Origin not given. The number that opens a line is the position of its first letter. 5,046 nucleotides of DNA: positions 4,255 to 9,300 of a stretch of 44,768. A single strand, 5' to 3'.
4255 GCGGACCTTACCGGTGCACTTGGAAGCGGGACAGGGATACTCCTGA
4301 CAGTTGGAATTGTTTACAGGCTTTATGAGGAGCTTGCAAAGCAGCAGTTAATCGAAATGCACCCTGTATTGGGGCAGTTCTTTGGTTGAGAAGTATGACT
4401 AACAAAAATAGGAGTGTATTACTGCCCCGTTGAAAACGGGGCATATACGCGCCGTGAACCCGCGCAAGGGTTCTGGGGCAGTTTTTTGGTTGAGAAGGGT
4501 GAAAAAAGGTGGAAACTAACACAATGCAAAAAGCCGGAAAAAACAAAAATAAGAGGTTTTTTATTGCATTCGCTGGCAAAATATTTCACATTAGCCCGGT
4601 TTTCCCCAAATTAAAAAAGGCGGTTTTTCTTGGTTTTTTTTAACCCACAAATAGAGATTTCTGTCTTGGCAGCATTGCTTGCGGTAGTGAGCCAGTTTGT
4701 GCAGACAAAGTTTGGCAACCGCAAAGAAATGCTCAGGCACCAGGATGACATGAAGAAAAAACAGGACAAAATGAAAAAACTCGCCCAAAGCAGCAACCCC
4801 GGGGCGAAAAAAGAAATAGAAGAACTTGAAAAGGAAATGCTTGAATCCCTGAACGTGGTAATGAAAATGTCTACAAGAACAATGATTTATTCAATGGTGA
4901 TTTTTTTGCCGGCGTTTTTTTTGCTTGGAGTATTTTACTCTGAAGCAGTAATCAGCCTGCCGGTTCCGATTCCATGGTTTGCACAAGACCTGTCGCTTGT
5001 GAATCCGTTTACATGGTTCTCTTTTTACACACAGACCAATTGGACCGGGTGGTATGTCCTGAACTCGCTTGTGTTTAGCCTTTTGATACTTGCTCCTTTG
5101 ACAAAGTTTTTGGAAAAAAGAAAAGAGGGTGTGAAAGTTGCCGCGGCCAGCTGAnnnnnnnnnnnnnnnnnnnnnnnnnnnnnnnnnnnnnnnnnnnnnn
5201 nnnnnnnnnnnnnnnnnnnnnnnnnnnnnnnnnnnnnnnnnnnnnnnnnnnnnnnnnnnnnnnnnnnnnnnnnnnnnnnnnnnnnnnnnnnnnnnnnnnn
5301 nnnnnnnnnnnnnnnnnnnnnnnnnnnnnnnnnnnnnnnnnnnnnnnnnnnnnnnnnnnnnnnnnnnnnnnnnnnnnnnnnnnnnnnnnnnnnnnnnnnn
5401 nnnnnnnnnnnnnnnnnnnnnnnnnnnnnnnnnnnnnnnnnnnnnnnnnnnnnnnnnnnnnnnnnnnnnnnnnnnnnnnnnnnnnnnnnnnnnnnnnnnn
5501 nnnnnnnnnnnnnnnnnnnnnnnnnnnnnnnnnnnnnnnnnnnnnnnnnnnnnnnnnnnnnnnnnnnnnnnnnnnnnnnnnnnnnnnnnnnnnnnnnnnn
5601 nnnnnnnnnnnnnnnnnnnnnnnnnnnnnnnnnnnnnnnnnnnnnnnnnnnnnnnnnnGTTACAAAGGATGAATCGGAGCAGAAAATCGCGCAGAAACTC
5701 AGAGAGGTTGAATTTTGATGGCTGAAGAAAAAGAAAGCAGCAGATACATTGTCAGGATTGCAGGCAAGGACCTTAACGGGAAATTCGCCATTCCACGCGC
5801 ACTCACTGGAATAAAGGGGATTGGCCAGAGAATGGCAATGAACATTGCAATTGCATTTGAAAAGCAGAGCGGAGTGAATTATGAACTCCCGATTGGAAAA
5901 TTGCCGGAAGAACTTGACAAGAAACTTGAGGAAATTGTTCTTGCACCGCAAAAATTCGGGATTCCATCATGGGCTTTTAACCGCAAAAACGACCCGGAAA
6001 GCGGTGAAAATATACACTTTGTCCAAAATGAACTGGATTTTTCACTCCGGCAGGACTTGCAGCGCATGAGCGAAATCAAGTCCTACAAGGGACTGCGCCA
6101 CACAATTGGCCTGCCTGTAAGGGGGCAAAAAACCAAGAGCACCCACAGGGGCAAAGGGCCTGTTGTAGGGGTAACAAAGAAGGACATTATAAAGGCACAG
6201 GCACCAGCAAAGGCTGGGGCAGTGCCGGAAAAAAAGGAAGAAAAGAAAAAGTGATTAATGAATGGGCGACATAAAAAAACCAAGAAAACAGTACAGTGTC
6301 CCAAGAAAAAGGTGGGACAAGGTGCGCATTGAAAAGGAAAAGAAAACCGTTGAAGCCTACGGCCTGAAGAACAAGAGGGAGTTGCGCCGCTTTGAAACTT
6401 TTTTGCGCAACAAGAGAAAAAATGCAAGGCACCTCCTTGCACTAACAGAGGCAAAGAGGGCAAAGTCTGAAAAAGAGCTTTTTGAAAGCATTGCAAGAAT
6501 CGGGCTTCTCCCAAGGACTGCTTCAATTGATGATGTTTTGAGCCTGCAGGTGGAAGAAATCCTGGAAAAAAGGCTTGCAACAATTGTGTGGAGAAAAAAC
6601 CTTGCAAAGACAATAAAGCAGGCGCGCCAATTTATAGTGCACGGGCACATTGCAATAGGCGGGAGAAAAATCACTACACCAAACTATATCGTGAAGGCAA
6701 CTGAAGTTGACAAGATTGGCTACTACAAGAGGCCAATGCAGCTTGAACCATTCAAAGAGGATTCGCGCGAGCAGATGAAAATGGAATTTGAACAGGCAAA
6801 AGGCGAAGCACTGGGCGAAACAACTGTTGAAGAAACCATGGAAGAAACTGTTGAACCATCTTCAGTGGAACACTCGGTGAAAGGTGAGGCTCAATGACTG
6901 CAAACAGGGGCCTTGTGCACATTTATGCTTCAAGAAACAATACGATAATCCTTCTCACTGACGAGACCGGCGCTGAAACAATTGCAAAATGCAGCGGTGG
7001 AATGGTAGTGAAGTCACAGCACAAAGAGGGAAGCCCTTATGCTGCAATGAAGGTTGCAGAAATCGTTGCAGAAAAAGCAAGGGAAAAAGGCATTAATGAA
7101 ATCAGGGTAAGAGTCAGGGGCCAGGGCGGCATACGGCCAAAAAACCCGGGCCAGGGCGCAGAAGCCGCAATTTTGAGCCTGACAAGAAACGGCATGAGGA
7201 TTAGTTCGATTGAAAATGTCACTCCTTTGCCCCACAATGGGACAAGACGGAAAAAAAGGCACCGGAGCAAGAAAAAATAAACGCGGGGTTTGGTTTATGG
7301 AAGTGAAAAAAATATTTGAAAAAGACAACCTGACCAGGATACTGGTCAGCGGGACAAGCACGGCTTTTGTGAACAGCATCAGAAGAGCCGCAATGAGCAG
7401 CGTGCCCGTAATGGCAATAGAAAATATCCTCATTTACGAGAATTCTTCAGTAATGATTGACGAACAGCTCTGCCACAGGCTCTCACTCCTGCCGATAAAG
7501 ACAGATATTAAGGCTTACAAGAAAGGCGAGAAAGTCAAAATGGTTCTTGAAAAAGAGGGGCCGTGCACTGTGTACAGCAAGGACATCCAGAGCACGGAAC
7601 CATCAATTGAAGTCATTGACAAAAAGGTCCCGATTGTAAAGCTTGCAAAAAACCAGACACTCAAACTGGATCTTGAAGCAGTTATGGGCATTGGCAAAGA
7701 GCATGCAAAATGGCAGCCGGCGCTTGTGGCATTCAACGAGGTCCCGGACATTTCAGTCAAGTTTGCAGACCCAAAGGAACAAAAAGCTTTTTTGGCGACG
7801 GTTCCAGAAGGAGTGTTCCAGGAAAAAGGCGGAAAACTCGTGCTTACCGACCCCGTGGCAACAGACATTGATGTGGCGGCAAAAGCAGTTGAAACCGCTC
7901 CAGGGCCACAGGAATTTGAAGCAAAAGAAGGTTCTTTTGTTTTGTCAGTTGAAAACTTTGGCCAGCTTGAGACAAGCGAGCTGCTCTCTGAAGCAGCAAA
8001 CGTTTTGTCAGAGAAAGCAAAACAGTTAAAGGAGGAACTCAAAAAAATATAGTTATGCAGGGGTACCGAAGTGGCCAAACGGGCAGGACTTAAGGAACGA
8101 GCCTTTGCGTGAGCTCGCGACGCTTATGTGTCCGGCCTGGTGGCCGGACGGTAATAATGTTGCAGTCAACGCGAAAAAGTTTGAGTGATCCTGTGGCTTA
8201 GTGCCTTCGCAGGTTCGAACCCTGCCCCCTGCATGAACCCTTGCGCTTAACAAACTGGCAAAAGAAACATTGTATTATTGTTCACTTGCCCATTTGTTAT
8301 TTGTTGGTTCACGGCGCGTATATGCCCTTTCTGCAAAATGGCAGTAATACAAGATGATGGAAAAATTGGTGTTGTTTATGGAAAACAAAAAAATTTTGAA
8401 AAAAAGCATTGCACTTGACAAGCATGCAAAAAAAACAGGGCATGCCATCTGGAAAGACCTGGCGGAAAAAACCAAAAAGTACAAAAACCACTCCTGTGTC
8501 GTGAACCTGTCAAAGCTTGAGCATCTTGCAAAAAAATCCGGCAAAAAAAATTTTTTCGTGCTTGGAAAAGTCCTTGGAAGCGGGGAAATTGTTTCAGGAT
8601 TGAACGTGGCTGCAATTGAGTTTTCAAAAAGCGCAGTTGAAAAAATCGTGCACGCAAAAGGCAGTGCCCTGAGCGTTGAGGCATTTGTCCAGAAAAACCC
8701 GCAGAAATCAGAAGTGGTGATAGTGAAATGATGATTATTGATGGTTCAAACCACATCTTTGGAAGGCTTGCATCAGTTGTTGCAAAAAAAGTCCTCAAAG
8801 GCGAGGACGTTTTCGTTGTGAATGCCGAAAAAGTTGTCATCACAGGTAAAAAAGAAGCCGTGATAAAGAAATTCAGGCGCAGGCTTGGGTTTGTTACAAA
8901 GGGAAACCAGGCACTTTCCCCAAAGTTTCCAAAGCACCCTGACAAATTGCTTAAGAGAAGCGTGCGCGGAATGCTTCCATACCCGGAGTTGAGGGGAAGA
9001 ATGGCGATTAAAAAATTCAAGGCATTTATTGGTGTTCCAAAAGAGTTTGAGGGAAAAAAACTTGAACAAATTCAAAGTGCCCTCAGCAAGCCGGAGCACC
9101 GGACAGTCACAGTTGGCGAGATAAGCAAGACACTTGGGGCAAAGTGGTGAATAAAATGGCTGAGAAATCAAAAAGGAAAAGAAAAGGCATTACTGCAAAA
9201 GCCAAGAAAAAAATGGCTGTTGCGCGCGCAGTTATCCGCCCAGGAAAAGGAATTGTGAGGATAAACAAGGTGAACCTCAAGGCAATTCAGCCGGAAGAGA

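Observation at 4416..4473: Unclassified family of structured intergenic elements with compensatory hairpin changes (5 clear copies plus 1 partial)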

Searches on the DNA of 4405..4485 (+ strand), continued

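Call 83: search_with_rna_model(model_id=R1, source=window, filters=off, max_evalue=5)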
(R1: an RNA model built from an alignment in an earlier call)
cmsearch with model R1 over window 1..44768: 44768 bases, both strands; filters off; matches with E-value up to 5: 12.
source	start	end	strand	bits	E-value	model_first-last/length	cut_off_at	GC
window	4416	4473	+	82.6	6.5e-20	1-58/58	no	0.59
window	8099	8157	-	72.3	3.1e-17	1-58/58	no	0.61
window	44631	44688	+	64.6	3e-15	1-58/58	no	0.59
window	26916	26971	-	51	1e-11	1-58/58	no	0.43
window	8303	8350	-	43.1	1.2e-09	1-58/58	no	0.48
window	26862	26879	-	15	0.025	41-58/58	no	0.56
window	4423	4442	-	10.1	0.44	9-28/58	no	0.65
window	26945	26964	+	8.9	0.93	9-28/58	no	0.6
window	44639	44657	-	7.8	1.7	9-27/58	no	0.63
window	13992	14033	-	7.8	1.7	1-58/58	no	0.48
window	32842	32884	+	6.6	3.6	1-58/58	no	0.6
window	4456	4505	-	6.5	3.8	1-58/58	no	0.52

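Call 97: search_with_rna_model(model_id=R1, sources=[L019, L020, L016, L018], max_evalue=1)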
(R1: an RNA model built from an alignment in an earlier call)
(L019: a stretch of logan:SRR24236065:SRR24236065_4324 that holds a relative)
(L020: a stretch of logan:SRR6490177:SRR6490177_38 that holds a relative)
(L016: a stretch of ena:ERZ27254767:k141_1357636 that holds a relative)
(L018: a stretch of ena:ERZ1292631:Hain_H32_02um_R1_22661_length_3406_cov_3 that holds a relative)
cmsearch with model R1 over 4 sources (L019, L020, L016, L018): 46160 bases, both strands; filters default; matches with E-value up to 1: 6.
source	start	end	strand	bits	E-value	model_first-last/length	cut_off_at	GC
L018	2205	2262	-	71.3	5.8e-17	1-58/58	no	0.52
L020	7694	7751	-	68.9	2.4e-16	1-58/58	no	0.6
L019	8711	8768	-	47.2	1.1e-10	1-58/58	no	0.55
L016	1207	1266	-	46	2.1e-10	1-58/58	no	0.67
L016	1346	1380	-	32.6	6.8e-07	25-58/58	5'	0.71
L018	258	314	+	11.7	0.17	1-58/58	no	0.53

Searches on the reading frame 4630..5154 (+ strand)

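Call 31: search_protein_families(library=pfam, proteins=[window:4630-5154:+], max_evalue=0.01)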
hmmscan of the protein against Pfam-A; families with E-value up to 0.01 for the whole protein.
window:4630-5154:+ (174 aa): 3 families
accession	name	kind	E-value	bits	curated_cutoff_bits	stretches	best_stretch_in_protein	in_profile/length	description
PF01956.21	EMC3_TMCO1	-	1.9e-17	64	27.1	1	4-153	13-161/169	Integral membrane protein EMC3/TMCO1-like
PF13858.11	DUF4199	-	1.7e-05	25.8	32.3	1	10-94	73-158/165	Protein of unknown function (DUF4199)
PF09973.14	DUF2208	-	0.0091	16.1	24.3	0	18-132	32-136/231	Predicted membrane protein (DUF2208)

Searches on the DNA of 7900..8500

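Call 10: search_rna_families(source=window, threshold=evalue, max_evalue=10, start=7900, end=8500, show_alignments=3)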
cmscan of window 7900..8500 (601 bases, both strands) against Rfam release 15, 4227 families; matches with E-value up to 10: 11.
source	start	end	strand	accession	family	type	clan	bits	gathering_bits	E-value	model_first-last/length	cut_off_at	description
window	8327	8442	+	RF02504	Atu_L1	Gene; sRNA;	-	19.1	60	0.04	1-174/174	no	Rhizobiales sRNA Atu_L1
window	8248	8299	-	RF03879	mir-2831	Gene; miRNA;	-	18.2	90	0.92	1-75/75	no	mir-2831 microRNA precursor family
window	8130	8149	-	RF01322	CRISPR-DR9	Gene; CRISPR;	-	16.2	45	1.3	6-25/37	no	CRISPR RNA direct repeat element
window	7978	8071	+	RF01932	bxd_4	Gene; lncRNA;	-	16.1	40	2.3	1-106/106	no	Bithoraxoid conserved region 4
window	8130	8225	+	RF01852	tRNA-Sec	Gene; tRNA;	CL00001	16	47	2.7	1-91/91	no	Selenocysteine transfer RNA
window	7943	8016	+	RF00212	SNORD38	Gene; snRNA; snoRNA; CD-box;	CL00051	15.8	44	4.4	1-70/70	no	Small nucleolar RNA SNORD38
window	8363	8392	+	RF02519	ToxI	Gene; antitoxin;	-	15.4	50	5.3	1-34/34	no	ToxI antitoxin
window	7983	8018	-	RF02262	MAT2A_C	Cis-reg;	-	14.7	47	6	1-52/52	no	MAT2A 3'UTR stem loop C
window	8162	8234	-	RF04354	Plastid-ycf2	Cis-reg;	-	14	65.7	8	1-75/75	no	Plastid-ycf2 5UTR RNA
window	7907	8034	-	RF02257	adapt33_3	Gene; lncRNA;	-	12.4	70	4.1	1-140/140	no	Adaptive response 33 conserved region 3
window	7900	8094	-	RF02041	HOTTIP_2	Gene; lncRNA;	-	4.6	80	9.4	1-177/374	3'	HOXA transcript at the distal tip, conserved region 2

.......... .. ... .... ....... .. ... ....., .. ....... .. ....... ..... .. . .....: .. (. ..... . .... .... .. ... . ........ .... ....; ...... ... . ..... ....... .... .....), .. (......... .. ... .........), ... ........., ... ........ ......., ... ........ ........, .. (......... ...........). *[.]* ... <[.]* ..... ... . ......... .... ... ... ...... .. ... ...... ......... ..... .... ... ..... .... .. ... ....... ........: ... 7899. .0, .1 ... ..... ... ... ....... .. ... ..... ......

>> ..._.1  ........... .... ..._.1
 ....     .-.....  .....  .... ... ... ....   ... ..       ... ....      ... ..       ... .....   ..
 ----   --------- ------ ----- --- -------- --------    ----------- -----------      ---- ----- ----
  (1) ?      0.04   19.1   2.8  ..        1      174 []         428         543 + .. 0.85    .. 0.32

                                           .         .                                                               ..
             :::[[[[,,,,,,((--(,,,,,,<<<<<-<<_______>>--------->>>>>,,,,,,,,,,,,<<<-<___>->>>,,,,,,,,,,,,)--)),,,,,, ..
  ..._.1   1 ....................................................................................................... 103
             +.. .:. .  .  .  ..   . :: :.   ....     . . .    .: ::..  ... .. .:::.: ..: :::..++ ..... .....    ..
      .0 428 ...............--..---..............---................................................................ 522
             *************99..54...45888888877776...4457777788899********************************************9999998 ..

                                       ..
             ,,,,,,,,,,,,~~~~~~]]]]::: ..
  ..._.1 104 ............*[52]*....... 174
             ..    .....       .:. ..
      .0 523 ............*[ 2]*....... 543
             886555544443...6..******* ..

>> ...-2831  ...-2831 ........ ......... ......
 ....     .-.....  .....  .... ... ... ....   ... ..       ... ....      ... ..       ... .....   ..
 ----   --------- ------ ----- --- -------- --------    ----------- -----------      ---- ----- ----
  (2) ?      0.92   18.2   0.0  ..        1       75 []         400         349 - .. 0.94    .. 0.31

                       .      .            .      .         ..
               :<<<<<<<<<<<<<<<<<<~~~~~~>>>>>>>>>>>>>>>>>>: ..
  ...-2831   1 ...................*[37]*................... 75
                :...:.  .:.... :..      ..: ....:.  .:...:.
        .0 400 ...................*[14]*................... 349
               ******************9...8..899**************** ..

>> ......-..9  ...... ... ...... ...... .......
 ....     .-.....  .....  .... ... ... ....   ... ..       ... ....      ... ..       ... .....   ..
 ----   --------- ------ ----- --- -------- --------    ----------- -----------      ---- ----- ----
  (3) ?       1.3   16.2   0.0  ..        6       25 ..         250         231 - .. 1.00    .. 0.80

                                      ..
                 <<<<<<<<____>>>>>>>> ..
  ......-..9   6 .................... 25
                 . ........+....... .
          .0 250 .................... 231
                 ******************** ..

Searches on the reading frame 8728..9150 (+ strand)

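Call 31: search_protein_families(library=pfam, proteins=[window:8728-9150:+], max_evalue=0.01)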
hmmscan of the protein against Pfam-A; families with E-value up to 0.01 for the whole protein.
window:8728-9150:+ (140 aa): 1 family
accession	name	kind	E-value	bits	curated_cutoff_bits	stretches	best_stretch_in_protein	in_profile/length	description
PF00572.24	Ribosomal_L13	-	1.8e-18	67.2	23.8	1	2-105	4-118/119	Ribosomal protein L13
